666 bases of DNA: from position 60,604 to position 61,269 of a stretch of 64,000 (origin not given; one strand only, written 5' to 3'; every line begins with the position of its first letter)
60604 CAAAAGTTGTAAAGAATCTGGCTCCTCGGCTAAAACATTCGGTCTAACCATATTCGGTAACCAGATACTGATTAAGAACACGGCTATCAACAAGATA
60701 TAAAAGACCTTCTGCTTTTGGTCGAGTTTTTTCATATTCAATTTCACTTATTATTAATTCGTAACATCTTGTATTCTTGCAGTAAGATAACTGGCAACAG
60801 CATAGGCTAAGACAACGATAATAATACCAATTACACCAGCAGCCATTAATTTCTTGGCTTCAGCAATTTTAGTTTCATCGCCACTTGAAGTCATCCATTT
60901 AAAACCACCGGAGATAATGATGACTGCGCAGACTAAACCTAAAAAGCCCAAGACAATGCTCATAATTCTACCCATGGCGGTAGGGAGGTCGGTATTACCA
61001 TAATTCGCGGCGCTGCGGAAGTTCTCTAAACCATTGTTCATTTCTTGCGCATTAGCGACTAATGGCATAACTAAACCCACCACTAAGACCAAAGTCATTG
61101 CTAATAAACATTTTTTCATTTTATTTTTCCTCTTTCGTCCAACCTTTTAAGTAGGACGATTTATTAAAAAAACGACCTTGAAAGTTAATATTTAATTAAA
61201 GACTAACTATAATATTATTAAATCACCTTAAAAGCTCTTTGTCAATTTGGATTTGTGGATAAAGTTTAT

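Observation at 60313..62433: Four tandem secreted two-helix paralogs with a shared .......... motif (VirB2/TrbC pilin-like), one decorated with Cys-rich modules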

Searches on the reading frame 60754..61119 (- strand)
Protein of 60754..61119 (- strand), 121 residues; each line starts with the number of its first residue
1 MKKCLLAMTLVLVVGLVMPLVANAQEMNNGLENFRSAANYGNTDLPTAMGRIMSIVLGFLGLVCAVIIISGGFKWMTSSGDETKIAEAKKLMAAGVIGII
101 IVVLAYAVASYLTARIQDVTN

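Call 3: search_protein_families(library=pfam, proteins=[window:60754-61119:-], max_evalue=1)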
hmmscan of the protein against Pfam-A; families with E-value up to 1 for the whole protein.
window:60754-61119:- (121 aa): 18 families
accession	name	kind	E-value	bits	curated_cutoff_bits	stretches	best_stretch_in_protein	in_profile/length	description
PF18895.5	T4SS_pilin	-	9e-13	48.5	26.6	1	44-112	4-71/71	Type IV secretion system pilin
PF05987.18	DUF898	-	0.0001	22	28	1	5-119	136-252/336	Bacterial protein of unknown function (DUF898)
PF04956.18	TrbC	-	0.00064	20.3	27.9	1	5-111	11-97/98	TrbC/VIRB2 pilin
PF06157.16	DUF973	-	0.0023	17.6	26.4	1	9-109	19-118/309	Protein of unknown function (DUF973)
PF07331.16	TctB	-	0.004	17.8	29.1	1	11-109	7-85/137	Tripartite tricarboxylate transporter TctB family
PF07885.22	Ion_trans_2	-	0.0043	17.3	22.5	1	40-77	41-78/79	Ion channel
PF02548.21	Pantoate_transf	-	0.0051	16.7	28.7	1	55-117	132-196/259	Ketopantoate hydroxymethyltransferase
PF19747.4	DUF6234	-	0.028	15.2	27.5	1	60-109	17-70/129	Family of unknown function (DUF6234)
PF04290.18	DctQ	-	0.031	14.6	28.3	1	45-110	57-124/132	Tripartite ATP-independent periplasmic transporters, DctQ component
PF07125.16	DUF1378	-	0.057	14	25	1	52-76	4-28/59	Protein of unknown function (DUF1378)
PF05478.16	Prominin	-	0.057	11.9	34.3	1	4-48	145-188/799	Prominin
PF04893.22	Yip1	-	0.064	13.6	28.6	0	10-105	27-110/173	Yip1 domain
PF13273.12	DUF4064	-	0.086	13.5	32.1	2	8-74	17-80/102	Protein of unknown function (DUF4064)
PF08016.18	PKD_channel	-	0.094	12.6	22.4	1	4-112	49-155/225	Polycystin cation channel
PF07787.17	TMEM43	-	0.11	12.3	23.3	1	43-108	181-243/250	Transmembrane protein 43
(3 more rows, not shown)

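Call 4: search_protein_families(library=ncbifam, proteins=[window:60754-61119:-], max_evalue=1)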
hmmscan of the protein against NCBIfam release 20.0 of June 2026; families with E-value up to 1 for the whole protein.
window:60754-61119:- (121 aa): 9 families
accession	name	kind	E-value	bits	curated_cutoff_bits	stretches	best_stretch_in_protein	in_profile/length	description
NF045849.1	ICE_MMCAP2_0565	equivalog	9.2e-11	41.3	40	1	51-113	15-77/80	Mbov_0395 family pilin-like conjugal transfer protein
NF041501.1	cola_mem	domain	0.0036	16.3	150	1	6-114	21-124/312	FGLLP motif-containing membrane protein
NF001452.0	PRK00311.1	subfamily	0.0039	16.5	272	1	55-117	135-199/267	3-methyl-2-oxobutanoate hydroxymethyltransferase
NF011961.0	PRK15432.1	equivalog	0.014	14.6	388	1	51-115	114-179/344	autoinducer 2 ABC transporter permease LsrC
TIGR00222.1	panB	equivalog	0.041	13.4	207.55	1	55-116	132-195/264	3-methyl-2-oxobutanoate hydroxymethyltransferase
NF052650.1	YknW_fam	equivalog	0.058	12.9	110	1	3-71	36-102/213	YknW family membrane protein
NF010431.0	PRK13857.1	equivalog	0.12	12.4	103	1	10-105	20-108/120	pilin major subunit VirB2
NF047413.1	heterocyst_PatX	equivalog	0.2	12.4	30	1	9-35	5-32/69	heterocyst-inhibiting protein PatX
NF041742.1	WGxxGxxG_fam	subfamily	0.43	11.2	35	1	1-62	1-57/69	WGxxGxxG family protein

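Call 12: find_homologous_proteins(query=window:60754-61119:-)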
Query window:60754-61119:- (121 aa): 40 proteins with E <= 0.001 among 74 candidates.
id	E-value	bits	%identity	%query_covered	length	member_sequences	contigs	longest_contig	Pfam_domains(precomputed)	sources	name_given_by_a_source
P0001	1.2e-68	246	100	100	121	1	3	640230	PF18895.6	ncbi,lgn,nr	ncbi:MAG: pilin [Patescibacteria group bacterium]|nr:pilin [Patescibacteria group bacterium] MDD5164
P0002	1.8e-57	210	89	93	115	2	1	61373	PF18895.6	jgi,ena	-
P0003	7.3e-55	201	86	94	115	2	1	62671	PF18895.6,PF05987.19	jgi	-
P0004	7.2e-51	189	78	98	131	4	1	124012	PF18895.6,PF04956.19,PF05987.19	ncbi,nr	ncbi:MAG: TrbC/VirB2 family protein [Patescibacteria group bacterium]|nr:TrbC/VirB2 family protein [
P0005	3.7e-23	99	44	99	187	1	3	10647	PF18895.6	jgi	-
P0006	2.6e-22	97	44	91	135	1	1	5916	PF18895.6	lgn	-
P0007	5.2e-22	96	40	98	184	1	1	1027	PF18895.6,PF04956.19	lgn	-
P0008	1.2e-21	95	46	99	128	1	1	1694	PF18895.6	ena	-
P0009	1.4e-21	94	43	91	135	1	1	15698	PF18895.6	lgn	-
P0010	1.4e-21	94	44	90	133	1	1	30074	PF18895.6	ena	-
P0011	1.9e-21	94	42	87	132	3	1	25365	PF18895.6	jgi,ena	-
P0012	2.5e-21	94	41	93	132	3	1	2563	PF18895.6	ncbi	-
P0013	2.5e-21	94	44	90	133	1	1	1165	PF18895.6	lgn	-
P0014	3.5e-21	93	46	99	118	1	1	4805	PF18895.6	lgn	-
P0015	1.6e-20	91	43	99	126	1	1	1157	PF18895.6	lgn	-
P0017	2.1e-20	91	46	96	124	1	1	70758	PF18895.6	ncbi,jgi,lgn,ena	ncbi:MAG: pilin [Patescibacteria group bacterium]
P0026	1.4e-19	88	48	72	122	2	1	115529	PF18895.6,PF04956.19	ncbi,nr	ncbi:MAG: hypothetical protein C3F02_01910 [Parcubacteria group bacterium]|nr:MAG: hypothetical prot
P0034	1.0e-17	82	39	95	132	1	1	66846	PF18895.6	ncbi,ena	-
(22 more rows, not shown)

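Call 20: find_encoding_contigs(protein=P0026, flank=10000, max_places=2)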
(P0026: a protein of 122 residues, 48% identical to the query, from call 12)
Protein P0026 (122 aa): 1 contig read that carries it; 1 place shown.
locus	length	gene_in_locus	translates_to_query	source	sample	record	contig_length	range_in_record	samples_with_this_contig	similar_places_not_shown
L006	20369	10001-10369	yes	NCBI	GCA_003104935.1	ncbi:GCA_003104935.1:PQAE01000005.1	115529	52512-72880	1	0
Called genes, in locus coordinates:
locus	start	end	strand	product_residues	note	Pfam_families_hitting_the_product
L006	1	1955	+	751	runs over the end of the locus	PF13491:FtsK_4TM, PF17854:FtsK_alpha, PF01580:FtsK_SpoIIIE, PF09397:FtsK_gamma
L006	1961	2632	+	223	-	PF13413:HTH_25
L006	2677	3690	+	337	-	PF00154:RecA_N, PF08423:Rad51, PF06745:ATPase (weak), PF01637:ATPase_2 (weak), PF21096:RecA_C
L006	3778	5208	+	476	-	PF01943:Polysacc_synt, PF13440:Polysacc_synt_3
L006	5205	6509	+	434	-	PF04932:Wzy_C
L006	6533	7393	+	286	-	PF00483:NTP_transferase, PF12804:NTP_transf_3 (weak)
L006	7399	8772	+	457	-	PF01547:SBP_bac_1, PF13416:SBP_bac_8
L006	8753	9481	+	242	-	PF18895:T4SS_pilin (weak)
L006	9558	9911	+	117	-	PF04956:TrbC, PF18895:T4SS_pilin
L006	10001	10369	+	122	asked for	PF04956:TrbC (weak), PF18895:T4SS_pilin (weak)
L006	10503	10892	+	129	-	PF18895:T4SS_pilin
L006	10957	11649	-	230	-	-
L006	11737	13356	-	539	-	-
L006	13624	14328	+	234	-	PF20772:TACO1_YebC_N, PF01709:Transcrip_reg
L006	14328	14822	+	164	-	PF02075:RuvC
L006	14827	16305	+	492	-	PF08323:Glyco_transf_5, PF13439:Glyco_transf_4, PF13579:Glyco_trans_4_4 (weak), PF00534:Glycos_transf_1, PF13692:Glyco_trans_1_4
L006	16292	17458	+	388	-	PF01074:Glyco_hydro_38N (weak), PF03065:Glyco_hydro_57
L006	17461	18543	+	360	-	PF01636:APH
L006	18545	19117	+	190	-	-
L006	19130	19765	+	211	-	PF13489:Methyltransf_23, PF03848:TehB (weak), PF13649:Methyltransf_25, PF13847:Methyltransf_31, PF08241:Methyltransf_11, PF08242:Methyltransf_12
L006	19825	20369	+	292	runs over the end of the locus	PF02811:PHP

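Call 22: find_encoding_contigs(protein=P0001, flank=2000, max_places=6)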
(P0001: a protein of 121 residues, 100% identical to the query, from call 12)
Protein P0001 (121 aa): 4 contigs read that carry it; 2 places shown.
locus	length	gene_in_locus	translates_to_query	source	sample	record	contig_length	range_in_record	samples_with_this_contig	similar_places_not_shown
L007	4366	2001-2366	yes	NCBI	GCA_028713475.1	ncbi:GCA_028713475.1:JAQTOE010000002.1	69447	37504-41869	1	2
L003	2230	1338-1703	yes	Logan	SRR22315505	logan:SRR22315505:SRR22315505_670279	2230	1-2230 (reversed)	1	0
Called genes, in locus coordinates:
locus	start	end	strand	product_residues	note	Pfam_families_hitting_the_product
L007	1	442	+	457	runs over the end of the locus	PF01547:SBP_bac_1, PF13416:SBP_bac_8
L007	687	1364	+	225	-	PF18895:T4SS_pilin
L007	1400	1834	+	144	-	PF18895:T4SS_pilin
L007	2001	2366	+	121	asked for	PF18895:T4SS_pilin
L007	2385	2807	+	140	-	PF18895:T4SS_pilin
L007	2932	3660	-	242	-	PF00535:Glycos_transf_2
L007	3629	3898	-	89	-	-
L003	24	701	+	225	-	PF18895:T4SS_pilin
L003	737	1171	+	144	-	PF18895:T4SS_pilin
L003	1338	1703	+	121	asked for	PF18895:T4SS_pilin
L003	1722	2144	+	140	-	PF18895:T4SS_pilin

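Call 25: find_encoding_contigs(protein=P0017, flank=10000, max_places=1)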
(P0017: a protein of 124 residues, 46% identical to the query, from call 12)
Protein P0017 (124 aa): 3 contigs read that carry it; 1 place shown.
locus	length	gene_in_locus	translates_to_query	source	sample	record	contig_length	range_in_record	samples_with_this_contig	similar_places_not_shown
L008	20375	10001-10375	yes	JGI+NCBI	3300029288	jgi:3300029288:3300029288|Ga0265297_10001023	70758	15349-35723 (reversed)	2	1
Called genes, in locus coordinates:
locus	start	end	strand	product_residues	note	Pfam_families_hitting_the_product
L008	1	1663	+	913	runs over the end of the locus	PF02463:SMC_N, PF13476:AAA_23, PF13304:AAA_21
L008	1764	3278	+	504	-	PF05362:Lon_C (weak), PF13541:ChlI, PF01078:Mg_chelatase, PF07728:AAA_5 (weak), PF00493:MCM, PF13335:Mg_chelatase_C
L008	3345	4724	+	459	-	PF01547:SBP_bac_1, PF13416:SBP_bac_8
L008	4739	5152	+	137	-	PF18895:T4SS_pilin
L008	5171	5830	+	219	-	PF12844:HTH_19, PF13413:HTH_25, PF09136:Glucodextran_B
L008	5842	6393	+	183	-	PF01209:Ubie_methyltran, PF05175:MTS (weak), PF13847:Methyltransf_31, PF08241:Methyltransf_11, PF08242:Methyltransf_12, PF13649:Methyltransf_25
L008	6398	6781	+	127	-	-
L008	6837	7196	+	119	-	PF08378:NERD (weak), PF01939:NucS_C (faint), PF02021:UPF0102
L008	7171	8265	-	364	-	PF00535:Glycos_transf_2, PF04138:GtrA_DPMS_TM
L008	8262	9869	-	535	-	-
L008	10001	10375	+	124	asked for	PF18895:T4SS_pilin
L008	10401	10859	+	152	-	PF18895:T4SS_pilin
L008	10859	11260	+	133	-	PF18895:T4SS_pilin (weak)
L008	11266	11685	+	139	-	-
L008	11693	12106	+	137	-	PF18895:T4SS_pilin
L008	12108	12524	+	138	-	PF18895:T4SS_pilin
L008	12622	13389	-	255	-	-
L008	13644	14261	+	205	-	-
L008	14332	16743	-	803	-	PF01326:PPDK_N, PF00391:PEP-utilizers, PF02896:PEP-utilizers_C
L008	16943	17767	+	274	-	PF01790:LGT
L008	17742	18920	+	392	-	PF07690:MFS_1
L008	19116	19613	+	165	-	-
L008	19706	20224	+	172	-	PF00391:PEP-utilizers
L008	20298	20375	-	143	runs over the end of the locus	PF26908:Phage_T4_Y05C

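Call 26: find_encoding_contigs(protein=P0034, flank=10000, max_places=1)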
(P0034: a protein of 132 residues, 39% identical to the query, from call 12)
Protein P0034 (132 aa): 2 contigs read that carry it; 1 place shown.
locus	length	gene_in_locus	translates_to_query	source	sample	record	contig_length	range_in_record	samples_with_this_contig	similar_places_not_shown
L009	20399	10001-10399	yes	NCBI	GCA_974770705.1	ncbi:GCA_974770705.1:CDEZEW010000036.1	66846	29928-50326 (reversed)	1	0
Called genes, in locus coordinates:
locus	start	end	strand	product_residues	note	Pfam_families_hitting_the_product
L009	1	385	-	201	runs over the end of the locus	-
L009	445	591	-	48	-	-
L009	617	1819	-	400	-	PF01590:GAF, PF13185:GAF_2, PF13492:GAF_3 (faint), PF13185:GAF_2 (weak)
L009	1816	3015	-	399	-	PF13433:Peripla_BP_5, PF13458:Peripla_BP_6, PF01094:ANF_receptor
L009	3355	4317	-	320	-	PF01368:DHH, PF02272:DHHA1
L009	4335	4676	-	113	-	PF02033:RBFA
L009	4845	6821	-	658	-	PF04760:IF2_N, PF03308:MeaB (faint), PF00009:GTP_EFTU, PF01926:MMR_HSR1, PF02421:FeoB_N (faint), PF22042:EF-G_D2, PF11987:IF-2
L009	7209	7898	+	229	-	PF00535:Glycos_transf_2, PF10111:Glyco_tranf_2_2, PF13641:Glyco_tranf_2_3 (weak)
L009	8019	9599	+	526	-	-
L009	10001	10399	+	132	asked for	PF18895:T4SS_pilin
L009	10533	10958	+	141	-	PF18895:T4SS_pilin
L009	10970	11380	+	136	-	PF18895:T4SS_pilin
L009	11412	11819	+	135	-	PF18895:T4SS_pilin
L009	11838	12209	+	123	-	PF04956:TrbC (faint), PF18895:T4SS_pilin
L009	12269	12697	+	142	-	PF18895:T4SS_pilin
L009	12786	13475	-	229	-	-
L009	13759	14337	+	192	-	-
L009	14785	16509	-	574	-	PF03485:Arg_tRNA_synt_N, PF00750:tRNA-synt_1d, PF05746:DALR_1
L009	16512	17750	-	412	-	PF00579:tRNA-synt_1b, PF22421:SYY_C-terminal, PF01479:S4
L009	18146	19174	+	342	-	PF04041:Glyco_hydro_130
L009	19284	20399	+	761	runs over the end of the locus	PF13439:Glyco_transf_4, PF00534:Glycos_transf_1, PF13692:Glyco_trans_1_4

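Call 31: search_protein_families(library=pfam, proteins=[L008:8262-9869:-, L009:8019-9599:+, L006:11737-13356:-, L006:10957-11649:-, L008:12622-13389:-, L009:12786-13475:-], max_evalue=0.1)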
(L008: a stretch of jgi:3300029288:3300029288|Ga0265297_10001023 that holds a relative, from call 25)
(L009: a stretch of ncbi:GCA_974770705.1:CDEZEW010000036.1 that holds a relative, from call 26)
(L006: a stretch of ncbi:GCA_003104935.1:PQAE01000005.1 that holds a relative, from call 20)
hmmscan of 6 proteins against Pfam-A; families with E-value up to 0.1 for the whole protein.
L008:8262-9869:- (535 aa): 0 families

L009:8019-9599:+ (526 aa): 0 families

L006:11737-13356:- (539 aa): 0 families

L006:10957-11649:- (230 aa): 0 families

L008:12622-13389:- (255 aa): 1 family
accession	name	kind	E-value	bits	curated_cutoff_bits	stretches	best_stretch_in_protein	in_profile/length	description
PF25398.1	CUX1_N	-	0.043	14.2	27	0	86-108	63-85/116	CUX1-like, N-terminal tRNA-binding arm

L009:12786-13475:- (229 aa): 1 family
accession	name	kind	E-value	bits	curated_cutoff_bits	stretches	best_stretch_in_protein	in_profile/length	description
PF13978.11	DUF4223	-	0.028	14.8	27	1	1-28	1-28/54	Protein of unknown function (DUF4223)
